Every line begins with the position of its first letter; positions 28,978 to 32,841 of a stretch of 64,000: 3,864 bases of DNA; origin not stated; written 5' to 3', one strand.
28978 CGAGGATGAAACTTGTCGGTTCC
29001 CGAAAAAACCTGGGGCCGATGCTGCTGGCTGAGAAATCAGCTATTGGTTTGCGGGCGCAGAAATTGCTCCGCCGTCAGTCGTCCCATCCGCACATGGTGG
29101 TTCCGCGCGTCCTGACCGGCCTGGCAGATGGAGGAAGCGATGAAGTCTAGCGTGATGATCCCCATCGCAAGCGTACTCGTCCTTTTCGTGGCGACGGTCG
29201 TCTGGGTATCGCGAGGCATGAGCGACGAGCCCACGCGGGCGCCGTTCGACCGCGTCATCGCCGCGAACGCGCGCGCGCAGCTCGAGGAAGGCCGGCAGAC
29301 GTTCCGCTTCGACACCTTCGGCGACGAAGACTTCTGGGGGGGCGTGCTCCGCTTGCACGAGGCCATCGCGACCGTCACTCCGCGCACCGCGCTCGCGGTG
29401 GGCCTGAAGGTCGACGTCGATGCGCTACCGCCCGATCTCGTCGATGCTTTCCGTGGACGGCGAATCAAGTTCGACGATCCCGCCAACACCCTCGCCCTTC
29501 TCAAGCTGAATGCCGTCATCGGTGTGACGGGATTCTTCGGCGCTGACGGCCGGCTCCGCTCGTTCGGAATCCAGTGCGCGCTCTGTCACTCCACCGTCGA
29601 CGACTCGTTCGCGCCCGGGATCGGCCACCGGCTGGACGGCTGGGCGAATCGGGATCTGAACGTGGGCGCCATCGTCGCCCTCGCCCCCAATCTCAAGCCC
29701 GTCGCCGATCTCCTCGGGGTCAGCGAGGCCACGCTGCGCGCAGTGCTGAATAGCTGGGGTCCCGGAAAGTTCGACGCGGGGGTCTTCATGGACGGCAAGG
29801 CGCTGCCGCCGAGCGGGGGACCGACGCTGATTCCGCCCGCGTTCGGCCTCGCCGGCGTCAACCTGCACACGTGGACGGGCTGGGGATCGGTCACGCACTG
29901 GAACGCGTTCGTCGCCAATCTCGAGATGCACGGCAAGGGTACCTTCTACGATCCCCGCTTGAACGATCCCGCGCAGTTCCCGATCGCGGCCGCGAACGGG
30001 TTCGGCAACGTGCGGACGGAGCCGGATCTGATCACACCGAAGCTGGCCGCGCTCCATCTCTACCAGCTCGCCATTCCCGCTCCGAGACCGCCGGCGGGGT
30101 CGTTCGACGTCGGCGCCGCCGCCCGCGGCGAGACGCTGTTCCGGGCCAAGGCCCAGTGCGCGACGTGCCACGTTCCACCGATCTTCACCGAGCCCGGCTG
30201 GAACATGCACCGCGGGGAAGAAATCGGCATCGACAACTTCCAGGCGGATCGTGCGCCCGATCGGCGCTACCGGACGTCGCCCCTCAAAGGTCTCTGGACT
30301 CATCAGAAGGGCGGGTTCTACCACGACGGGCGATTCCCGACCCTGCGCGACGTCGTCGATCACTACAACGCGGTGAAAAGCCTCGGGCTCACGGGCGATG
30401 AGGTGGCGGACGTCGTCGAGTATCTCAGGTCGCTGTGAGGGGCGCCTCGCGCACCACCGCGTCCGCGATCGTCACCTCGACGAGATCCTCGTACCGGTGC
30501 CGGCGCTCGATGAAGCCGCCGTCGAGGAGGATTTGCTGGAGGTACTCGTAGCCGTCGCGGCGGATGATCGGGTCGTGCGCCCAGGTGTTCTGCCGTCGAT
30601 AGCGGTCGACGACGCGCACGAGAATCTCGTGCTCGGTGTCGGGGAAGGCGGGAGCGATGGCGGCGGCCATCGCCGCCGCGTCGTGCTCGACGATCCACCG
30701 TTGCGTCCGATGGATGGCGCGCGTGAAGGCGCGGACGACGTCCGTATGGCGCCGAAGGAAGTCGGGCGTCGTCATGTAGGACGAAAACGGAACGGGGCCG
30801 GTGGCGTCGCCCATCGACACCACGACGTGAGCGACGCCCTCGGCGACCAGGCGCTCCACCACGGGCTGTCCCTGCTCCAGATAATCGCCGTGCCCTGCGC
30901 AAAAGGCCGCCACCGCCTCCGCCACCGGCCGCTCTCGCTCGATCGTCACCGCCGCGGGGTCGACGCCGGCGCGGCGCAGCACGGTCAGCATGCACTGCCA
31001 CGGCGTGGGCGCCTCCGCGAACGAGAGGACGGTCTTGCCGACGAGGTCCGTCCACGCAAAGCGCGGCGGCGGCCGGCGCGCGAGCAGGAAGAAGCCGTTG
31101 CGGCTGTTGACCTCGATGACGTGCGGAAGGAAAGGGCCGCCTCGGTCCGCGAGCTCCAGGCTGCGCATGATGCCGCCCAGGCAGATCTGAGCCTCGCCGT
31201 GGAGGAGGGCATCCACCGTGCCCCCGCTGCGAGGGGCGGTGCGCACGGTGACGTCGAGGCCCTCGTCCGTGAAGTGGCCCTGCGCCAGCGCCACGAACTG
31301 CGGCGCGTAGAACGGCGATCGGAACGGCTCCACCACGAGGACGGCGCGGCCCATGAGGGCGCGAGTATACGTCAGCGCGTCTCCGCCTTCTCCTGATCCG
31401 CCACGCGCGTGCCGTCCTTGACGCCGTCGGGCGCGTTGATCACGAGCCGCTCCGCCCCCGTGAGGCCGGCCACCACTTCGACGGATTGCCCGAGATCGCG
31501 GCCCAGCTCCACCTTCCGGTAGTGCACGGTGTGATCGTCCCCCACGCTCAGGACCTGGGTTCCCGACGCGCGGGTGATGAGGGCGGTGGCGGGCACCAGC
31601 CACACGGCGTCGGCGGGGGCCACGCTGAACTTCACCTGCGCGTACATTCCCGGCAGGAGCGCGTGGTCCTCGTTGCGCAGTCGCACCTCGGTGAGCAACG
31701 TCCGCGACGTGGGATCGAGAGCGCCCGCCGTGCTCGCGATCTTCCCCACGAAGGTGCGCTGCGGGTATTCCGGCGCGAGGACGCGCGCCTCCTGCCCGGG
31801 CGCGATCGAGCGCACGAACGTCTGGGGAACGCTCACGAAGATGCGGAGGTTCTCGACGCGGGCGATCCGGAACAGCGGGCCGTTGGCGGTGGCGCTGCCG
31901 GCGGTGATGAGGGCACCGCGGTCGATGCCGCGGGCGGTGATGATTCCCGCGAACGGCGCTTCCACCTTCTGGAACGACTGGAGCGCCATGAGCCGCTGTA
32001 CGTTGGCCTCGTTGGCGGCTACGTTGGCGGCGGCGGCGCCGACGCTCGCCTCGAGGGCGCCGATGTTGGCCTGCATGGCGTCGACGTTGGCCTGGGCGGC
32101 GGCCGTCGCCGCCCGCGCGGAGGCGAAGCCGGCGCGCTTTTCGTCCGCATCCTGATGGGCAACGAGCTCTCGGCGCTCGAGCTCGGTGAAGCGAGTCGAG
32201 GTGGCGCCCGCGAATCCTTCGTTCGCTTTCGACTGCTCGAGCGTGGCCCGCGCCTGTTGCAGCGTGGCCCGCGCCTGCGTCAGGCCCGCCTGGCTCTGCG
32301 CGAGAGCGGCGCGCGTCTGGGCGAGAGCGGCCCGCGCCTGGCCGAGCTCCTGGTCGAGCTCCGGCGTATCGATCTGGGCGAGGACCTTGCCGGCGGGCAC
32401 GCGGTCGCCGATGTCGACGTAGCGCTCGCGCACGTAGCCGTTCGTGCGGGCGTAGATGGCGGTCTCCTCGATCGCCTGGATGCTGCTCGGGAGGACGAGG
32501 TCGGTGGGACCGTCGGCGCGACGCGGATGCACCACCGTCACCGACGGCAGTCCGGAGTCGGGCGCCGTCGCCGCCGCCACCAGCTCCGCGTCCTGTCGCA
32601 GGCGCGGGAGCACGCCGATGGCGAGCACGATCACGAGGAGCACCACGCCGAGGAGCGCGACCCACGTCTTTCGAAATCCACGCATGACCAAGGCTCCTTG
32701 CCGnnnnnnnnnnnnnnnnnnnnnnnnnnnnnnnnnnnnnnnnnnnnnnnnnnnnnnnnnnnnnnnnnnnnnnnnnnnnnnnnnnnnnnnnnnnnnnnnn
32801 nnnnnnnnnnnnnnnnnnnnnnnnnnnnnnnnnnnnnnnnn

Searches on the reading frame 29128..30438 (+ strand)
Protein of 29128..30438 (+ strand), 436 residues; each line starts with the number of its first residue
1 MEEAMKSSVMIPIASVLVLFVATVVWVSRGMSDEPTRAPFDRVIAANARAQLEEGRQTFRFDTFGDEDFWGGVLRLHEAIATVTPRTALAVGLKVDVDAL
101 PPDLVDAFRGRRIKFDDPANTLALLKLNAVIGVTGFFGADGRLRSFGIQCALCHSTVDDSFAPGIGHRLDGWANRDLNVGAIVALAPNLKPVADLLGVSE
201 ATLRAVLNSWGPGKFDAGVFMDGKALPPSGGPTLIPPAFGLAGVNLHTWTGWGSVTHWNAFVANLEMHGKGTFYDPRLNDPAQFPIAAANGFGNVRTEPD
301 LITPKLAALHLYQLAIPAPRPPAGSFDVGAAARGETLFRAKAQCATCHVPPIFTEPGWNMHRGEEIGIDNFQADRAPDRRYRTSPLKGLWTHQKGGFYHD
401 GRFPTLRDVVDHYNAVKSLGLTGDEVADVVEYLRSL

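Call 71: search_protein_families(library=pfam, proteins=[window:29128-30438:+], max_evalue=0.001)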
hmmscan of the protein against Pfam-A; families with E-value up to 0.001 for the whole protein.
window:29128-30438:+ (436 aa): 2 families
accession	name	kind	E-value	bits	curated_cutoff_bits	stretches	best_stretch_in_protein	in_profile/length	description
PF00034.26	Cytochrom_C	-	8.9e-05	24.2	21.3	0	331-436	1-89/90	Cytochrome c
PF13442.11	Cytochrome_CBB3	-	0.00071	20.3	27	0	330-349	2-19/68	Cytochrome C oxidase, cbb3-type, subunit III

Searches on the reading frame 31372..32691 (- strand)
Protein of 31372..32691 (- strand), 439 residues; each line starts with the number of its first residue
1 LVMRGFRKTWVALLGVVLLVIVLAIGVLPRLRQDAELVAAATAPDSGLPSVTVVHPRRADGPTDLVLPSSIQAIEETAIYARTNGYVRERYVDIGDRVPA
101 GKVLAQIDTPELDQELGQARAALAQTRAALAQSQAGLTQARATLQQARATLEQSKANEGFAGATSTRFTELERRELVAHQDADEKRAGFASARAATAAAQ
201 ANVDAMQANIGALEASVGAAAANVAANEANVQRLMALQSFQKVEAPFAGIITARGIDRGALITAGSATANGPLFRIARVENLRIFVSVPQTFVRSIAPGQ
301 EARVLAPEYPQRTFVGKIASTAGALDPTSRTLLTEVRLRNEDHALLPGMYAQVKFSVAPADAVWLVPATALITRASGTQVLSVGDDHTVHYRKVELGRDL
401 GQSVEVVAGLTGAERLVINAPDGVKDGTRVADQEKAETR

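Call 71: search_protein_families(library=pfam, proteins=[window:31372-32691:-], max_evalue=0.001)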
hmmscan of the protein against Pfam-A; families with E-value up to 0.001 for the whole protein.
window:31372-32691:- (439 aa): 2 families
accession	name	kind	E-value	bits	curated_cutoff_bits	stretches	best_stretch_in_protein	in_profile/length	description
PF16576.10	HlyD_D23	-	4.1e-24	85.5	30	2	231-351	99-214/214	Barrel-sandwich domain of CusB or HlyD membrane-fusion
PF13437.12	HlyD_3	-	8.6e-13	49.4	22.2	1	243-348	2-106/106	HlyD family secretion protein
